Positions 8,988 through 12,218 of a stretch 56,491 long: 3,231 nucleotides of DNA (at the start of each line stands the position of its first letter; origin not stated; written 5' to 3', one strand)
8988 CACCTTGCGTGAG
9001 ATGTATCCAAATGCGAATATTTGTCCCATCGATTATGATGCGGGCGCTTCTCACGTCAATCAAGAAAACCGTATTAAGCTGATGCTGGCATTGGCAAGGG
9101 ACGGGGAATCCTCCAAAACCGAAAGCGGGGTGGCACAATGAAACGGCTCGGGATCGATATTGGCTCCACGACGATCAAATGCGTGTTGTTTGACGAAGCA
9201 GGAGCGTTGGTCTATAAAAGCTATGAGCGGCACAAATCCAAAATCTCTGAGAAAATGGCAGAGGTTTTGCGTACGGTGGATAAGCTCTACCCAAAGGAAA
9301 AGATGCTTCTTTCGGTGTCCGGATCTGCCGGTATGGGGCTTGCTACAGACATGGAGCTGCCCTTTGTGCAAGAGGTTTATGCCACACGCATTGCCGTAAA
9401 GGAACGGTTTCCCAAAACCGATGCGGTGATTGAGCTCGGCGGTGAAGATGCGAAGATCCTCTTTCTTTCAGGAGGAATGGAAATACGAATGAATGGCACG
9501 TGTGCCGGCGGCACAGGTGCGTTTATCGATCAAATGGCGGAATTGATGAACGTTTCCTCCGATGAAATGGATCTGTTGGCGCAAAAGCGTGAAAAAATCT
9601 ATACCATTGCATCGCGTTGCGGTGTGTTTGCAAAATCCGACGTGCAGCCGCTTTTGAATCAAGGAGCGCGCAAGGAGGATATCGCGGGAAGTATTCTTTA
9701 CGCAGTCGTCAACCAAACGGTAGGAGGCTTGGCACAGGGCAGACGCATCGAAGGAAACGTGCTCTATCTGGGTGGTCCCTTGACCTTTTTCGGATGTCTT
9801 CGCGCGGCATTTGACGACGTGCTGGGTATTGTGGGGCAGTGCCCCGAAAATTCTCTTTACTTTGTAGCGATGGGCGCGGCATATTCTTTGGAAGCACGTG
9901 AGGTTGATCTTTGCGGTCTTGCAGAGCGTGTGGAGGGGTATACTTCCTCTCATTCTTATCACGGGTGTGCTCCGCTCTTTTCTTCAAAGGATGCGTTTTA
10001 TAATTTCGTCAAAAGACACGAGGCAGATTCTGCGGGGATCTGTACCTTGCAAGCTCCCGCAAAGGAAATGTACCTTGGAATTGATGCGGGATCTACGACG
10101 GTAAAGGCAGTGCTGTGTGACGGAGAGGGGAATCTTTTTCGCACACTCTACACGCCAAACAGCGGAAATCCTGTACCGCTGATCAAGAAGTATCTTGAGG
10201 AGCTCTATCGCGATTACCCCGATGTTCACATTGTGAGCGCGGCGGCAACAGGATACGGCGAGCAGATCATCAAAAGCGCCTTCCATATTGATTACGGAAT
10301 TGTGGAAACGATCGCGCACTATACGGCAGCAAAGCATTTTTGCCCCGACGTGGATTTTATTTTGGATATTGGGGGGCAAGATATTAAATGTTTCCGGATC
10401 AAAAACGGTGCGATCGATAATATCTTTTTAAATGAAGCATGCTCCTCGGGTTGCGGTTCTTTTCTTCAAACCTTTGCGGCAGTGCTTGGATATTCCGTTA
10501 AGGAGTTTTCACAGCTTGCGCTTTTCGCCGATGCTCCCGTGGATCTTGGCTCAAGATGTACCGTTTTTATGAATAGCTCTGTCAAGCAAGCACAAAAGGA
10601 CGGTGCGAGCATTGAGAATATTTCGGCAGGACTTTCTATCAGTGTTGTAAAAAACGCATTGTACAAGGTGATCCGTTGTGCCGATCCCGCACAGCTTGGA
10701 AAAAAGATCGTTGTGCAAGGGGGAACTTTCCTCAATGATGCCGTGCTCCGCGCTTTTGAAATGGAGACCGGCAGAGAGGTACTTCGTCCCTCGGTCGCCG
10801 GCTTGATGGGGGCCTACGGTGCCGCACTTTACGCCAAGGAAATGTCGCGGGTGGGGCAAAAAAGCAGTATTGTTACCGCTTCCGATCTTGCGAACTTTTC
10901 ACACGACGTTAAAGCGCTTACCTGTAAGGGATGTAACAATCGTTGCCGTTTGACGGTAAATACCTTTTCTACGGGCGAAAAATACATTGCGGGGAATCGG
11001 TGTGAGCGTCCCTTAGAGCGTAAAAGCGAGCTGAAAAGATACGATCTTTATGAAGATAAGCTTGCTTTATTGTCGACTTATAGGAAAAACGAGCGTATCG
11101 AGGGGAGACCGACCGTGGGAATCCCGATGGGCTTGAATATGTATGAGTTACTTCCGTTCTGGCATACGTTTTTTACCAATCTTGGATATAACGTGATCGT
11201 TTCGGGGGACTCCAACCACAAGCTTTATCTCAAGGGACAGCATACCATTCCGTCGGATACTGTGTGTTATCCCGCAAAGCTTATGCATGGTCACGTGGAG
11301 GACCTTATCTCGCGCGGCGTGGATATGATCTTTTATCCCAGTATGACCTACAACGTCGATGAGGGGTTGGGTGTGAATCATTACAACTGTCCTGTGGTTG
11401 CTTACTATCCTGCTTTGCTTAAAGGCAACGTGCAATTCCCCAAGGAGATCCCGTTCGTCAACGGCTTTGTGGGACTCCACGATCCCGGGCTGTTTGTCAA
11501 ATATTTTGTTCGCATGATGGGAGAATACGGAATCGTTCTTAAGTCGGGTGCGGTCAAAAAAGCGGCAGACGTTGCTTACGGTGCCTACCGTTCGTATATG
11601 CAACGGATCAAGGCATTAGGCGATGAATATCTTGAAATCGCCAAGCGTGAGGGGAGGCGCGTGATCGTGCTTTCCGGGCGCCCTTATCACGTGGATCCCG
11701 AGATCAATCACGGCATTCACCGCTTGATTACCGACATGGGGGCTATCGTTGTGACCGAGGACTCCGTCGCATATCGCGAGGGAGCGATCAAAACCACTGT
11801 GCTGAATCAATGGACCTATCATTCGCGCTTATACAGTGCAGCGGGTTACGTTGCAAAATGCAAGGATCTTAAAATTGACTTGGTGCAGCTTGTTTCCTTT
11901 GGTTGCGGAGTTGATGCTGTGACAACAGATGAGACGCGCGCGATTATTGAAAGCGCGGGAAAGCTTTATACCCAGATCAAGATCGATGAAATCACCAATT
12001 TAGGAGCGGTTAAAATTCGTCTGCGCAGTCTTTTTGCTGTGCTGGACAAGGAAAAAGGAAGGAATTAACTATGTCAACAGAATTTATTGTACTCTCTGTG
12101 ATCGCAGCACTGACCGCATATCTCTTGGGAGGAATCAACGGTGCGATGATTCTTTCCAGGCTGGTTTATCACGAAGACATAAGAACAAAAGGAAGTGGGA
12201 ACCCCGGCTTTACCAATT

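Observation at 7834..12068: Split BCR/HAD-type radical enzyme: one HAD-like subunit plus an ATPase-ATPase-HAD fusion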

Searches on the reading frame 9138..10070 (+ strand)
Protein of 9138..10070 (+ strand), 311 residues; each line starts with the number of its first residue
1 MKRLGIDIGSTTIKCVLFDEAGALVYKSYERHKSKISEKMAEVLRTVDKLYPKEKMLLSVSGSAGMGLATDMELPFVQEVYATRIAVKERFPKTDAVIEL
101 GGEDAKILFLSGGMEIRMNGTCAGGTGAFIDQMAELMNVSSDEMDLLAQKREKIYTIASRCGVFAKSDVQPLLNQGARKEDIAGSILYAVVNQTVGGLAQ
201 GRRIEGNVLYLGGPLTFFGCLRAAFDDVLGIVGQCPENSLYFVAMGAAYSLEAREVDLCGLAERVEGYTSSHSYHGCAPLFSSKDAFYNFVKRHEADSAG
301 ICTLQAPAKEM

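Call 44: search_solved_structures(query=window:9138-10070:+, max_evalue=0.001, show_alignments=3)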
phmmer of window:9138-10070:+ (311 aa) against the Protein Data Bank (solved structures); distinct sequences matched with E-value up to 0.001: 5.
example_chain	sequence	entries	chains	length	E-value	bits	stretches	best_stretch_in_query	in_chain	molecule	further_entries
1hux_A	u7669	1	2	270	3e-25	92.4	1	3-249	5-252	ACTIVATOR OF (R)-2-HYDROXYGLUTARYL-COA DEHYDRATASE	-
4eht_A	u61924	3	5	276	1.8e-20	76.8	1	3-229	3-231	Activator of 2-hydroxyisocaproyl-CoA dehydratase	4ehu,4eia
9gai_D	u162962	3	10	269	2e-18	70.1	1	5-249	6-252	3-methylbenzoyl-CoA reductase alpha subunit MbdQ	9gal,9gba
7yyl_E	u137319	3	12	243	1.6e-15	60.6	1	5-249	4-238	Putative CoA-substrate-specific enzyme activase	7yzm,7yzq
9gai_C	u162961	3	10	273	6.9e-14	55.2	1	4-236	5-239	3-methylbenzoyl-CoA reductase delta subunit MbdP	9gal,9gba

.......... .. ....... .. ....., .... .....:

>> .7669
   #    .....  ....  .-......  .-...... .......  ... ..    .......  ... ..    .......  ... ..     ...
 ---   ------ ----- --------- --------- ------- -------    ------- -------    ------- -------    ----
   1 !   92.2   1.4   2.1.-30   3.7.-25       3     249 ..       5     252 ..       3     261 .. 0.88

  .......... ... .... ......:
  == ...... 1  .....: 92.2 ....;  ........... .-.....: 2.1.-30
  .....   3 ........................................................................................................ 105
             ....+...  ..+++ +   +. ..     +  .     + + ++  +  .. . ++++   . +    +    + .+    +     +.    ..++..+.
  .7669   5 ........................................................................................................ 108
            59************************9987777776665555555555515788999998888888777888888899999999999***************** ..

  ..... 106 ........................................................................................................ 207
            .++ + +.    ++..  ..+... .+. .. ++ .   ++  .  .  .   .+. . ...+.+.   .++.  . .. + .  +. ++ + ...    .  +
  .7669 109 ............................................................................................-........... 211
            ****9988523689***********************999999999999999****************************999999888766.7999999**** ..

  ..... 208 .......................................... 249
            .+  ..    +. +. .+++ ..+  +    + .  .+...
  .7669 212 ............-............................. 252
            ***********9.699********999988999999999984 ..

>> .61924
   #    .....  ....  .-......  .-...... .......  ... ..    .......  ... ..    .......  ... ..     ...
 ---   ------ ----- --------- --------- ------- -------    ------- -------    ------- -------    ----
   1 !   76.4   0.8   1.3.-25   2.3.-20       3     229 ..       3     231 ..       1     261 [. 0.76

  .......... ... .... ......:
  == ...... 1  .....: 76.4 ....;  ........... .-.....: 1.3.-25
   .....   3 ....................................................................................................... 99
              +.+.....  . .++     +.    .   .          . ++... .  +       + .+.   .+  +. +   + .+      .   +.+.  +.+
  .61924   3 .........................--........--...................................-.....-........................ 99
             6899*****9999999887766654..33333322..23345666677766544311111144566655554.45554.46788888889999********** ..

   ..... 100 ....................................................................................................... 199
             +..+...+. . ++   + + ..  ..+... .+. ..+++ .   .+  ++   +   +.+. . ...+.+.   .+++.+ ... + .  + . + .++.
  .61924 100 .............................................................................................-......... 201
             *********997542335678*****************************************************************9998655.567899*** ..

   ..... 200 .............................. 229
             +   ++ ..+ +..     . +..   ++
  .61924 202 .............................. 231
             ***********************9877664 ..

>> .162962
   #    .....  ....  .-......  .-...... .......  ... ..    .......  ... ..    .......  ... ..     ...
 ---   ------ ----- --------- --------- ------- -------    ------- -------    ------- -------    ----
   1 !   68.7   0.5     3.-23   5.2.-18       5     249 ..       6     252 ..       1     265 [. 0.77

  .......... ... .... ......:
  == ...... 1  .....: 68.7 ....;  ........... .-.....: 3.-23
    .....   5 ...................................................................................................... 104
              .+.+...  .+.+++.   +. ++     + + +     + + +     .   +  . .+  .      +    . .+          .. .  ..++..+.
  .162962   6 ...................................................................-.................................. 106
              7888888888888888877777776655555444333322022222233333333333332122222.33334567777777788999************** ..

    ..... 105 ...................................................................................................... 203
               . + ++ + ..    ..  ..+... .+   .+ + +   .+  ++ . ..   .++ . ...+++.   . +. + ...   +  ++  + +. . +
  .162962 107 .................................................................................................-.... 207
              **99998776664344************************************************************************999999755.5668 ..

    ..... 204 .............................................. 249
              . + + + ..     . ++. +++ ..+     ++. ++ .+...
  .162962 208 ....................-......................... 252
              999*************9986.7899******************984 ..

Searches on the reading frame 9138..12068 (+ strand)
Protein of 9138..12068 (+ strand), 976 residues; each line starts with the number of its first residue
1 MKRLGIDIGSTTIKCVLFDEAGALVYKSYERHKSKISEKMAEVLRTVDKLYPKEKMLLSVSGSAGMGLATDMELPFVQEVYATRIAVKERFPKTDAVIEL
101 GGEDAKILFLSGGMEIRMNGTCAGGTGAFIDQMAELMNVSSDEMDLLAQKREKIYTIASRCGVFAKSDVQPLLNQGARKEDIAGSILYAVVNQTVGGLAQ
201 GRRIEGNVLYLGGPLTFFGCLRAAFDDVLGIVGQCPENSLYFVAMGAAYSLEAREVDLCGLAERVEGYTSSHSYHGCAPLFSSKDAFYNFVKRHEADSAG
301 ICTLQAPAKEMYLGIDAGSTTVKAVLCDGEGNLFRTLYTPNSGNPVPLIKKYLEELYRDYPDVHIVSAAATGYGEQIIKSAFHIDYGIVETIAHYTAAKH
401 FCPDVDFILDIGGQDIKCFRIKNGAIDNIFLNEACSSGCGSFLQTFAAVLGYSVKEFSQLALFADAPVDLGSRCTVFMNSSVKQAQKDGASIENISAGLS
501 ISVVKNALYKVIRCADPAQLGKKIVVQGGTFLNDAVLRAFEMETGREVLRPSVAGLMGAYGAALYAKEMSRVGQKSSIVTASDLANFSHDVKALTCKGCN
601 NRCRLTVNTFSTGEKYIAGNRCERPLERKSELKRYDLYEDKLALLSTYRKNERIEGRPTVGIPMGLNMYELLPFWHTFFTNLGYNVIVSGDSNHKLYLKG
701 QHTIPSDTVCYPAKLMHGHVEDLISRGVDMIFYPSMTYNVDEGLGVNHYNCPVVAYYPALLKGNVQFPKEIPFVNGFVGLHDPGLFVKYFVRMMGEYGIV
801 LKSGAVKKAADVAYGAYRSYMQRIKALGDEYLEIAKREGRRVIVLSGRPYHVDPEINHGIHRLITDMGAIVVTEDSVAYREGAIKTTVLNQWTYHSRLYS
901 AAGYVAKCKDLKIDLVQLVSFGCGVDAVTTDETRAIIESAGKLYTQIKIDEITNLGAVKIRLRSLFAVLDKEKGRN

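Call 3: search_protein_families(library=pfam, proteins=[window:9138-12068:+])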
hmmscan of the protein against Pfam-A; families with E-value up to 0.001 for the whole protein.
window:9138-12068:+ (976 aa): 5 families
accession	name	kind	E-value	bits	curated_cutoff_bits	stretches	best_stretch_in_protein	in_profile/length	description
PF09989.15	DUF2229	-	4.5e-72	242.7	29.4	1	659-877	1-218/218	CoA enzyme activase uncharacterised domain (DUF2229)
PF01869.26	BcrAD_BadFG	-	5.4e-61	206.9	31.5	2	313-566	1-271/271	BadF/BadG/BcrA/BcrD ATPase family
PF00370.27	FGGY_N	-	3.8e-06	27.1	28.8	0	4-38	3-37/245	FGGY family of carbohydrate kinases, N-terminal domain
PF01548.23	DEDD_Tnp_IS110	-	8.8e-05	22.8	29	0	313-383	1-68/155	Transposase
PF00480.26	ROK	-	0.00035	20.6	22.9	0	4-49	2-48/294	ROK family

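Call 4: search_protein_families(library=ncbifam, proteins=[window:9138-12068:+])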
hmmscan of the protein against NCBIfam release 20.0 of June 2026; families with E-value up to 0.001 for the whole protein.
window:9138-12068:+ (976 aa): 7 families
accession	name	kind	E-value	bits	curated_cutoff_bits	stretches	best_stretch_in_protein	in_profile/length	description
TIGR00241.1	CoA_E_activ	domain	1.1e-72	244.5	125.4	2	311-564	1-247/248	acyl-CoA dehydratase activase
TIGR03286.1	methan_mark_15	hypoth_equivalog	2.1e-38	132.4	455.75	2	310-567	144-402/404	methanogenesis marker 15 protein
TIGR02259.1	benz_CoA_red_A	equivalog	6e-36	124.1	578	2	370-538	235-399/432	benzoyl-CoA reductase subunit A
TIGR02261.1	benz_CoA_red_D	equivalog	8.7e-23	80.8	312.85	2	314-541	5-232/262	benzoyl-CoA reductase subunit D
TIGR03192.1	benz_CoA_bzdQ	equivalog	3.2e-18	66.2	380.2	2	308-566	30-286/293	benzoyl-CoA reductase, bzd-type, subunit Q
NF009842.0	PRK13317.1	equivalog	4.8e-08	32.7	234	0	2-125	3-127/277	type II pantothenate kinase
TIGR01314.1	gntK_FGGY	equivalog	0.00069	18.3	648.55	0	4-34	3-36/505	gluconokinase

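Call 12: search_solved_structures(query=window:9138-12068:+, max_evalue=0.01)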
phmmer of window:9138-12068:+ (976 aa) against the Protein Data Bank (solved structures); distinct sequences matched with E-value up to 0.01: 5.
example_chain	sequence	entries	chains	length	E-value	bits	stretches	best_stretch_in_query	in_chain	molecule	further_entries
4eht_A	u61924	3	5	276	9.3e-32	113.2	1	313-576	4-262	Activator of 2-hydroxyisocaproyl-CoA dehydratase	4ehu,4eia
1hux_A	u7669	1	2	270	4.7e-30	107.6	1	313-569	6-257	ACTIVATOR OF (R)-2-HYDROXYGLUTARYL-COA DEHYDRATASE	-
9gai_D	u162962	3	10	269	5.9e-25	90.7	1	314-578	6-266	3-methylbenzoyl-CoA reductase alpha subunit MbdQ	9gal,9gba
7yyl_E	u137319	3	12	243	1.2e-19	73.1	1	311-568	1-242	Putative CoA-substrate-specific enzyme activase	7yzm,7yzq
9gai_C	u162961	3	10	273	2.6e-13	52.1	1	4-233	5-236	3-methylbenzoyl-CoA reductase delta subunit MbdP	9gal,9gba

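Call 20: find_homologous_proteins(query=window:9138-12068:+)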
Query window:9138-12068:+ (976 aa): 8000 proteins with E <= 0.001 among 8000 candidates; the best 120 are listed.
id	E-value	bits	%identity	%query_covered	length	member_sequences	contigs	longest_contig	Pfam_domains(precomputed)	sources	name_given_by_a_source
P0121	0.0e+0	2226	100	100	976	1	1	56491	PF01869.27,PF00370.28,PF09989.16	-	-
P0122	0.0e+0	1972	88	99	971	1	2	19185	PF01869.27,PF00480.27,PF00370.28,PF01548.24,PF09989.16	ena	-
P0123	0.0e+0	1954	87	99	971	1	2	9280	PF01869.27,PF00480.27,PF00370.28,PF09989.16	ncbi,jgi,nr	ncbi:MAG: 2-hydroxyglutaryl-CoA dehydratase [Ruminococcaceae bacterium]|nr:2-hydroxyglutaryl-CoA deh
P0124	0.0e+0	1899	85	99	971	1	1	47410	PF01869.27,PF00370.28,PF09989.16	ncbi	-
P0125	0.0e+0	1875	83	99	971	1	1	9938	PF01869.27,PF00370.28,PF09989.16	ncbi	-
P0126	0.0e+0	1845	82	99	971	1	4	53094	PF01869.27,PF09989.16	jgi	-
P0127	0.0e+0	1840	82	99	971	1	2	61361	PF01869.27,PF09989.16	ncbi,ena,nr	ncbi:MAG: 2-hydroxyacyl-CoA dehydratase [Clostridia bacterium]|nr:2-hydroxyacyl-CoA dehydratase [Clo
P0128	0.0e+0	1833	81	99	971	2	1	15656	PF01869.27,PF00370.28,PF09989.16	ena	-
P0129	0.0e+0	1825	81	99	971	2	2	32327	PF01869.27,PF00370.28,PF09989.16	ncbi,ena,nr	ncbi:MAG: 2-hydroxyacyl-CoA dehydratase [Clostridia bacterium]|nr:2-hydroxyacyl-CoA dehydratase [Clo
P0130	0.0e+0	1803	81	99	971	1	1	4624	PF01869.27,PF00370.28,PF09989.16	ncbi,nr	ncbi:MAG: 2-hydroxyacyl-CoA dehydratase [Clostridia bacterium]|nr:2-hydroxyacyl-CoA dehydratase [Clo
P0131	0.0e+0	1799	80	99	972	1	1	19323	PF01869.27,PF00370.28,PF09989.16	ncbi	-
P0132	0.0e+0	1797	79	100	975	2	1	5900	PF01869.27,PF09989.16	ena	-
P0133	0.0e+0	1793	80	99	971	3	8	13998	PF01869.27,PF00480.27,PF00370.28,PF01548.24,PF09989.16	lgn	-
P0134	0.0e+0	1788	80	99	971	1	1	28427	PF01869.27,PF00370.28,PF09989.16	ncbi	-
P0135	0.0e+0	1786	79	99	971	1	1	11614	PF01869.27,PF09989.16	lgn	-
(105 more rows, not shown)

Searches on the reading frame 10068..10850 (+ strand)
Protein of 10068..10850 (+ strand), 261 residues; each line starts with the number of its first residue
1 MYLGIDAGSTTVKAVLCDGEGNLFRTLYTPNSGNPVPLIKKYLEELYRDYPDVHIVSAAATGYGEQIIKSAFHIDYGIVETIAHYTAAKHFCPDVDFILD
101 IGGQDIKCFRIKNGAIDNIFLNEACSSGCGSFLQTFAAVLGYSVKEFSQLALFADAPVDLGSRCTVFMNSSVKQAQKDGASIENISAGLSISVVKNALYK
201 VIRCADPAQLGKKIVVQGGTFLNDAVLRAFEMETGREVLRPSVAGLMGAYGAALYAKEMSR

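Call 60: search_solved_structures(query=window:10068-10850:+, max_evalue=0.00001, show_alignments=1)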
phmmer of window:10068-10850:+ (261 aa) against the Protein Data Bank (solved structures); distinct sequences matched with E-value up to 0.00001: 5.
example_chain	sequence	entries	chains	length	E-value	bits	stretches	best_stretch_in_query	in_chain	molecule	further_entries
4eht_A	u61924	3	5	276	1.4e-31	113.1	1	3-258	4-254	Activator of 2-hydroxyisocaproyl-CoA dehydratase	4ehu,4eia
1hux_A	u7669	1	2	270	1.1e-30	110.2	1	3-258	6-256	ACTIVATOR OF (R)-2-HYDROXYGLUTARYL-COA DEHYDRATASE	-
9gai_D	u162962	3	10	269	4.7e-24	88.4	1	4-257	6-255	3-methylbenzoyl-CoA reductase alpha subunit MbdQ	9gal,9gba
7yyl_E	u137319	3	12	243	1.5e-20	76.9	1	1-258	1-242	Putative CoA-substrate-specific enzyme activase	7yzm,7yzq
9gai_C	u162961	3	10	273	1.9e-13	53.6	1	3-220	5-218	3-methylbenzoyl-CoA reductase delta subunit MbdP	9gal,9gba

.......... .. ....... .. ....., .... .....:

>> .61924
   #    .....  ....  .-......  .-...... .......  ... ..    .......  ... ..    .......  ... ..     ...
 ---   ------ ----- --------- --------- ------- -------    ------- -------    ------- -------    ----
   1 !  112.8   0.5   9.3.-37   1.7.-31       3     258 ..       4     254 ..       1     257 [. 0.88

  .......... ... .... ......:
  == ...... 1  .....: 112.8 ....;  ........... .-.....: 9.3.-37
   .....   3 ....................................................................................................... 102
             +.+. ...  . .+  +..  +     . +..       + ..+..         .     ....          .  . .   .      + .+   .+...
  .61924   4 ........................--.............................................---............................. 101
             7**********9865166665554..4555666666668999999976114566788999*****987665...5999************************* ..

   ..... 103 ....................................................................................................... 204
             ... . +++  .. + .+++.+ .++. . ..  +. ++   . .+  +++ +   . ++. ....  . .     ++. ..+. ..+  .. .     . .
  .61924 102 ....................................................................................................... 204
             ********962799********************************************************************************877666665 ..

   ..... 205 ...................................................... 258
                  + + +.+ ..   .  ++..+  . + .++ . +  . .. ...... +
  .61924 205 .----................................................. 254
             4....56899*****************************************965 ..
